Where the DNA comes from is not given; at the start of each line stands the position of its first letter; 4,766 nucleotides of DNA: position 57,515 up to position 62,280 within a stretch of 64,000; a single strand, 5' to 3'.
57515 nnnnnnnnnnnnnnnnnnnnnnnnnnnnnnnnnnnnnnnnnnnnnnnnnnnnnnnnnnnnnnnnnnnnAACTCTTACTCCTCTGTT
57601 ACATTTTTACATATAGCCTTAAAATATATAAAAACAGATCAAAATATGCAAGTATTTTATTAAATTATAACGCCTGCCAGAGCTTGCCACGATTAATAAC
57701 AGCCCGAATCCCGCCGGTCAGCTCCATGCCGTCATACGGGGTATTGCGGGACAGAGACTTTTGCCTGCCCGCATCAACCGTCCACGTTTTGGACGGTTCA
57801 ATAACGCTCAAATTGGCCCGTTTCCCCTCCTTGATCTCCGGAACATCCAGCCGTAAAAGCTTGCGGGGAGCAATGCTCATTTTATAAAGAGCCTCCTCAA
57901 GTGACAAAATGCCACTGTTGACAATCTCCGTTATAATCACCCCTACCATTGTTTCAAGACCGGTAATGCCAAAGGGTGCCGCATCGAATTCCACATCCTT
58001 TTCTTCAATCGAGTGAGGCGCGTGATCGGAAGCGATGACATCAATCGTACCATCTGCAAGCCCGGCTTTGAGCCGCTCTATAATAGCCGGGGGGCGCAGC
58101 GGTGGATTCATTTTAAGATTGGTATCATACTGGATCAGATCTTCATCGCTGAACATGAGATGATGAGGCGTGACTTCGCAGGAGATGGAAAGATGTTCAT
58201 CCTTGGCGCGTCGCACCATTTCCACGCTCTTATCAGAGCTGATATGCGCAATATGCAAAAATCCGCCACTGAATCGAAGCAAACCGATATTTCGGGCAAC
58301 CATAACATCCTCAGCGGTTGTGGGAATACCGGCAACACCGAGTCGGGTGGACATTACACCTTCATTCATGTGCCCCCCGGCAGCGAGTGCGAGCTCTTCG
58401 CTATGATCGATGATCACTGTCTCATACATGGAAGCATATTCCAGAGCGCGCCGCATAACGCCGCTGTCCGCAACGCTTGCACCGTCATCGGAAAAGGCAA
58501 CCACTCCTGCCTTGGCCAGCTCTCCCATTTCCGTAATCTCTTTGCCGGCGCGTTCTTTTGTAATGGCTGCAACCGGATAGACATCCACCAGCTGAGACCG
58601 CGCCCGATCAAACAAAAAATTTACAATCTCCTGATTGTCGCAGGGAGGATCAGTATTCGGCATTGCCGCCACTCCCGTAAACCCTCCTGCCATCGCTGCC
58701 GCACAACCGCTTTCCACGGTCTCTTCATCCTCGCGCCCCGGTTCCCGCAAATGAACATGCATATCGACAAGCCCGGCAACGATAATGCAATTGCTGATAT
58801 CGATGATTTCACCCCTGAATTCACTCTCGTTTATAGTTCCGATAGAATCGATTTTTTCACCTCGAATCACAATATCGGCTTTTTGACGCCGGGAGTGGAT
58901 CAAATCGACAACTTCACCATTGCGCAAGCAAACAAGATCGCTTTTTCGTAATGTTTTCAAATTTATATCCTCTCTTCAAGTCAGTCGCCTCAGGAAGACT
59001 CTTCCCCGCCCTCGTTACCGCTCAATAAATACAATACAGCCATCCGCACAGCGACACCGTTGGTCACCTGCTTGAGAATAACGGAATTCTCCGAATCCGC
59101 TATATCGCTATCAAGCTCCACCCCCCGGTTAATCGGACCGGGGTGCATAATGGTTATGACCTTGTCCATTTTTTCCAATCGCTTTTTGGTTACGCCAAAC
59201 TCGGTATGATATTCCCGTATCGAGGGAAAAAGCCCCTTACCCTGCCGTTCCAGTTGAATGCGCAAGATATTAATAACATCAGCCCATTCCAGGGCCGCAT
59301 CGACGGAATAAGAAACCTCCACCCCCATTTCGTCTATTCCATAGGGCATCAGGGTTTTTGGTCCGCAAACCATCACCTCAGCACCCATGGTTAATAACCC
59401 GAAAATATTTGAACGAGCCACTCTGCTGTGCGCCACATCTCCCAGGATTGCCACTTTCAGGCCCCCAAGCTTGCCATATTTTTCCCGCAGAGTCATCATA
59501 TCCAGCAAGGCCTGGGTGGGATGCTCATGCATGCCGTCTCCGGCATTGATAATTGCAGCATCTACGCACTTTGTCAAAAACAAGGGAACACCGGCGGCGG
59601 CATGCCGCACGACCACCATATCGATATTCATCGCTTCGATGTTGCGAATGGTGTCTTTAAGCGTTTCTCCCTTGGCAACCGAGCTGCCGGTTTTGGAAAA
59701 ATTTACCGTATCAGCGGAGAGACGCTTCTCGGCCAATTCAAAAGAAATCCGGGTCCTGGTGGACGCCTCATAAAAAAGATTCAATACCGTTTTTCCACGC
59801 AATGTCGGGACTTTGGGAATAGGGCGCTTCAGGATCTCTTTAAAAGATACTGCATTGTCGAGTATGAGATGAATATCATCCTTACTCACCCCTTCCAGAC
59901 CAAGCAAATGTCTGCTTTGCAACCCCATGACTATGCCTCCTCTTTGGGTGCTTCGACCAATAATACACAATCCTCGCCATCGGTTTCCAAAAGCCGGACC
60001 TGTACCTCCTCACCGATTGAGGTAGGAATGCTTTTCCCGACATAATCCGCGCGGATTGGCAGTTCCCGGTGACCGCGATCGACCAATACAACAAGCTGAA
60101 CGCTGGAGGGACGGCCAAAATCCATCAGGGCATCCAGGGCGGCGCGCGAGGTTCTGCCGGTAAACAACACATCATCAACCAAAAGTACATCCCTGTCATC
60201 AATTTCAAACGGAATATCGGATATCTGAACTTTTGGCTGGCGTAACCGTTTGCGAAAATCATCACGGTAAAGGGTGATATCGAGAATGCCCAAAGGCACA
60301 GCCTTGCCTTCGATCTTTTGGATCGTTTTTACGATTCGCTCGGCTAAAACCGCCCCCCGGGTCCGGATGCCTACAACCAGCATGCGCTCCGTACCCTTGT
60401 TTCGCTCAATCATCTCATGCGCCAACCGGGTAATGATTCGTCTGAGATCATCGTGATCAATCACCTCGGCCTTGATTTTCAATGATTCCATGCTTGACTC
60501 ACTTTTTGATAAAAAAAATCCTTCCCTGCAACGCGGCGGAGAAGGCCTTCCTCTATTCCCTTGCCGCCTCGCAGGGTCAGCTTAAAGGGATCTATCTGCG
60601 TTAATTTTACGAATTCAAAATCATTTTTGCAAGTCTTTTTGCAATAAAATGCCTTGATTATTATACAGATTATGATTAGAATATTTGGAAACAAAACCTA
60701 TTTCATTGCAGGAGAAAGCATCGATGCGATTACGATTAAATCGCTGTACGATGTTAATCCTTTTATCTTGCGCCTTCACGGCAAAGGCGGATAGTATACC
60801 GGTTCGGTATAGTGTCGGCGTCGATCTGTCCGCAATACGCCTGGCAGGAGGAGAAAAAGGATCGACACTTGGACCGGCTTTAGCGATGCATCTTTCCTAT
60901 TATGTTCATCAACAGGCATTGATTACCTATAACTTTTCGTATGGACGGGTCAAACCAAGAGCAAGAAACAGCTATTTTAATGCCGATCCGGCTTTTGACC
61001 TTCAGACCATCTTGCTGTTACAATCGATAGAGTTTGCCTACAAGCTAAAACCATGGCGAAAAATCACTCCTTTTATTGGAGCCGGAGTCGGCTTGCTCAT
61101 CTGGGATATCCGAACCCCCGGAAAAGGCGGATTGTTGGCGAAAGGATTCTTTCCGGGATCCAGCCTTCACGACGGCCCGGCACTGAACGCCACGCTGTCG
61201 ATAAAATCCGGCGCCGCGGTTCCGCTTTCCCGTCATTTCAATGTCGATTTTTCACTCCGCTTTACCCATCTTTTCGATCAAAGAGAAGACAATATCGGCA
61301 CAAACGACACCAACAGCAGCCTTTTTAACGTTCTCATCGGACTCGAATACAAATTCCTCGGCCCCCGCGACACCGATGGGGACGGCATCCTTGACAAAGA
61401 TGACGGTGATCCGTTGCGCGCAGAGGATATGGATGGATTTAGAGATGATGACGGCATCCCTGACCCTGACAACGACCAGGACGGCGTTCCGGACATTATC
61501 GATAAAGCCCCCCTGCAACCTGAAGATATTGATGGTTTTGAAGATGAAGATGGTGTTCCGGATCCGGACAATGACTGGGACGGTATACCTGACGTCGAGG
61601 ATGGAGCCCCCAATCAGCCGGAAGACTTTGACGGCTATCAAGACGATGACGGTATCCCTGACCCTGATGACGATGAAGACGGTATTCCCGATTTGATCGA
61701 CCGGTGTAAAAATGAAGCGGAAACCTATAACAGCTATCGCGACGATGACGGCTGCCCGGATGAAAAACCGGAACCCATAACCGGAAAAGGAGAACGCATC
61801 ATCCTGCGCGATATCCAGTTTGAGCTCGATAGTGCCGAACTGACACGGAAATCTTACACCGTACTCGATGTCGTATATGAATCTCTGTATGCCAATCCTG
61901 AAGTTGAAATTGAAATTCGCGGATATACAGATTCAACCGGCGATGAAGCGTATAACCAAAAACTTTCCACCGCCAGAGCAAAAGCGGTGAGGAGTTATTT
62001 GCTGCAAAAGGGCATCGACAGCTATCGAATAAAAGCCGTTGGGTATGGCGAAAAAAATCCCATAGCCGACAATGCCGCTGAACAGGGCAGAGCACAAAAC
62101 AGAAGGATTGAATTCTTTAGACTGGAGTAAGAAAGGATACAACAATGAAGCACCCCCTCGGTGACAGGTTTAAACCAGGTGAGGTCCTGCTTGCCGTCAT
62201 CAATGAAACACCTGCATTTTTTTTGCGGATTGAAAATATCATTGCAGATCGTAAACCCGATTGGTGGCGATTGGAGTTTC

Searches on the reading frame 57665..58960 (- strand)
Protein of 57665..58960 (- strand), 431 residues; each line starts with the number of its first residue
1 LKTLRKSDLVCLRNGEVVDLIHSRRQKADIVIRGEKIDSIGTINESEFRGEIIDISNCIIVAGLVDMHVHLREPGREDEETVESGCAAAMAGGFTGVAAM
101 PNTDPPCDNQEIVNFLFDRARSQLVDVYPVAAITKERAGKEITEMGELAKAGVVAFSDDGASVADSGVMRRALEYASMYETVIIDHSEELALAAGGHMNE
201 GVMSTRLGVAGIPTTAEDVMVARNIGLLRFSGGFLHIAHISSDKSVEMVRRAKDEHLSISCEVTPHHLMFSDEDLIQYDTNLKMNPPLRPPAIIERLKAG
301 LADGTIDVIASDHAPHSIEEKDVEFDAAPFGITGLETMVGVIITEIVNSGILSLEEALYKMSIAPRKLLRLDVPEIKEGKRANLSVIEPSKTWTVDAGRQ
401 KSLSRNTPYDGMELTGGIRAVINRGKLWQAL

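Call 14: search_protein_families(library=ncbifam, max_evalue=1e-8, proteins=[window:57665-58960:-])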
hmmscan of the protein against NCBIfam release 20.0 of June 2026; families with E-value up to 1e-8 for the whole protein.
window:57665-58960:- (431 aa): 30 families (the best 25 are shown)
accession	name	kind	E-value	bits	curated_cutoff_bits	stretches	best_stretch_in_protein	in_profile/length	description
NF006836.0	PRK09357.1-1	equivalog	1.1e-128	429.6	538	1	25-427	14-422/432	dihydroorotase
NF006845.0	PRK09357.2-6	equivalog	1.2e-125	419.6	728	1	11-427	4-423/428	dihydroorotase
TIGR00857.1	pyrC_multi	subfamily_domain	2.3e-124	415.5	279.05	1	26-428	4-408/412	dihydroorotase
NF006843.0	PRK09357.2-4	equivalog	2.6e-121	405.5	786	1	11-427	4-418/431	dihydroorotase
NF006842.0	PRK09357.2-3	equivalog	3.3e-119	398.4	695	1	46-428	43-437/440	dihydroorotase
NF006844.0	PRK09357.2-5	equivalog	4.3e-119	398.2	701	1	10-427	4-418/422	dihydroorotase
NF006837.0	PRK09357.1-2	equivalog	1.9e-114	382.6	575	1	11-427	4-420/428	dihydroorotase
NF006839.0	PRK09357.1-4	equivalog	5.9e-108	361.2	576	1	11-427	3-418/422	dihydroorotase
NF006841.0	PRK09357.2-2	equivalog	4.1e-104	348.6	640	1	22-417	13-405/421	dihydroorotase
NF006558.0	PRK09059.1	equivalog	2.4e-100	336.1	645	1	10-426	5-424/430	dihydroorotase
NF005791.0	PRK07627.1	equivalog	3.6e-99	332.6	442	1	10-427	3-420/425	dihydroorotase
NF005614.0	PRK07369.1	equivalog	2e-94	316.8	456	1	11-418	5-413/419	dihydroorotase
NF006838.0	PRK09357.1-3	equivalog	1.5e-80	271.2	644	1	12-427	5-419/423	dihydroorotase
NF002668.0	PRK02382.1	equivalog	1e-71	241.9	452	1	25-413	13-396/436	dihydroorotase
NF006268.0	PRK08417.1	equivalog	3.4e-64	217.4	499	1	12-428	3-403/406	metal-dependent hydrolase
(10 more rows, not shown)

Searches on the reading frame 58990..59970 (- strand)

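Call 50: search_protein_families(library=pfam, max_evalue=0.000001, proteins=[window:58990-59970:-])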
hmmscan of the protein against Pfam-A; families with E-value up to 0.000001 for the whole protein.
window:58990-59970:- (326 aa): 2 families
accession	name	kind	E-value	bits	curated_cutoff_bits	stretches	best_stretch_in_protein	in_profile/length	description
PF02729.26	OTCace_N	-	2.8e-44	151.2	29.9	1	20-163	1-148/148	Aspartate/ornithine carbamoyltransferase, carbamoyl-P binding domain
PF00185.30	OTCace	-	2.9e-25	89.6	29.4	1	170-316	2-157/157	Aspartate/ornithine carbamoyltransferase, Asp/Orn binding domain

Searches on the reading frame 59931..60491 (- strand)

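Call 50: search_protein_families(library=pfam, max_evalue=0.000001, proteins=[window:59931-60491:-])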
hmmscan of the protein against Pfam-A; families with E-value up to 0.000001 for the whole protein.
window:59931-60491:- (186 aa): 1 family
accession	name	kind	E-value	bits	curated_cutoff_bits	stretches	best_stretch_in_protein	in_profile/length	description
PF00156.33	Pribosyltran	-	1.4e-22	80.1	26.3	1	13-169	8-157/158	Phosphoribosyl transferase domain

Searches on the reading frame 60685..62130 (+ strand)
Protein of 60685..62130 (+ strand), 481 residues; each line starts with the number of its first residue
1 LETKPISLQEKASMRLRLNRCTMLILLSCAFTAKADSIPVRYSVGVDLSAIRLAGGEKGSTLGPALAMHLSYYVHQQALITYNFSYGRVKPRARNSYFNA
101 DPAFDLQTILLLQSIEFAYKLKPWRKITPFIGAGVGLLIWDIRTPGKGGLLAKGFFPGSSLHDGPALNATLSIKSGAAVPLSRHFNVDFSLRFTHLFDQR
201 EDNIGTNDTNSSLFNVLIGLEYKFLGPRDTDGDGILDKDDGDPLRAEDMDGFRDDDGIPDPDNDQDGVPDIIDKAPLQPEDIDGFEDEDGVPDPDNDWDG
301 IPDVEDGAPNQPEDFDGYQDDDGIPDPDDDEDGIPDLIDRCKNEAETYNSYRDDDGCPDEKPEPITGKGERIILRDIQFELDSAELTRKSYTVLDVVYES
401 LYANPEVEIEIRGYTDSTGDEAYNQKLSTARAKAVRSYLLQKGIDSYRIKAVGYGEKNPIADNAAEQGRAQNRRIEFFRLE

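Call 14: search_protein_families(library=ncbifam, max_evalue=1e-8, proteins=[window:60685-62130:+])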
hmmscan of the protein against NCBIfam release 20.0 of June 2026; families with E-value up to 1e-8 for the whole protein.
window:60685-62130:+ (481 aa): 32 families (the best 25 are shown)
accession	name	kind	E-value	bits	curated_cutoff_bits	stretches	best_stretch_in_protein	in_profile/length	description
NF053612.1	anchor_PA1041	equivalog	1.4e-37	129.9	250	1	326-477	75-233/236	PA1041 family peptidoglycan-binding anchor lipoprotein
NF053611.1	YiaD_Gzip_OmpA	equivalog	4.6e-37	127.7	175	1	375-477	102-204/206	YiaD family glycine zipper/OmpA-like lipoprotein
NF033763.1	exchanger_TraB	exception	4.8e-32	110.6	700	1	289-477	317-495/522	outer membrane exchange protein TraB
NF053613.1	OMP_toxin_LptF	equivalog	6.2e-29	101.4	400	1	366-476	132-242/256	lipotoxin F family OmpA-related lipoprotein LptF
NF045787.1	OmpABordt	equivalog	1.2e-25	90.3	200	1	362-476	72-186/194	outer membrane protein OmpA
NF053585.1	OMP_LP_YfiB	equivalog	1.5e-23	83.5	128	1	377-475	58-156/163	outer membrane lipoprotein YfiB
NF053607.1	CHU_0125_OmpA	equivalog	2.5e-23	82.4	620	1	371-477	527-634/639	CHU_0125 family OmpA-like outer membrane integrity protein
TIGR02802.1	Pal_lipo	equivalog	3.7e-22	78.4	125.35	1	377-477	2-102/104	peptidoglycan-associated lipoprotein Pal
NF052230.1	T9SS_PorE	exception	9.3e-22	77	600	1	371-459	511-599/648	PorE family type IX secretion system protein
NF007804.1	PRK10510.1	equivalog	4.3e-21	75.3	307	1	365-476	99-213/219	OmpA family lipoprotein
TIGR03789.1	pdsO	hypoth_equivalog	1.5e-20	74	152.2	1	372-475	136-239/243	sortase-associated OmpA-like protein PdsO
NF038224.1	OmpA_like_CmpA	equivalog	9.7e-20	71.1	300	1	374-477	109-212/233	C-OmpA-like family protein CmpA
TIGR03350.1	type_VI_ompA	equivalog_domain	1.1e-19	70.8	139.8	1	378-476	33-134/137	type VI secretion system protein TssL, long form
NF006541.1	PRK09038.1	equivalog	5.2e-19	68.9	283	1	375-476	141-245/253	flagellar motor protein MotD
NF008071.1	PRK10808.1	equivalog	4.9e-18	65.6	277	1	358-475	214-333/358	porin OmpA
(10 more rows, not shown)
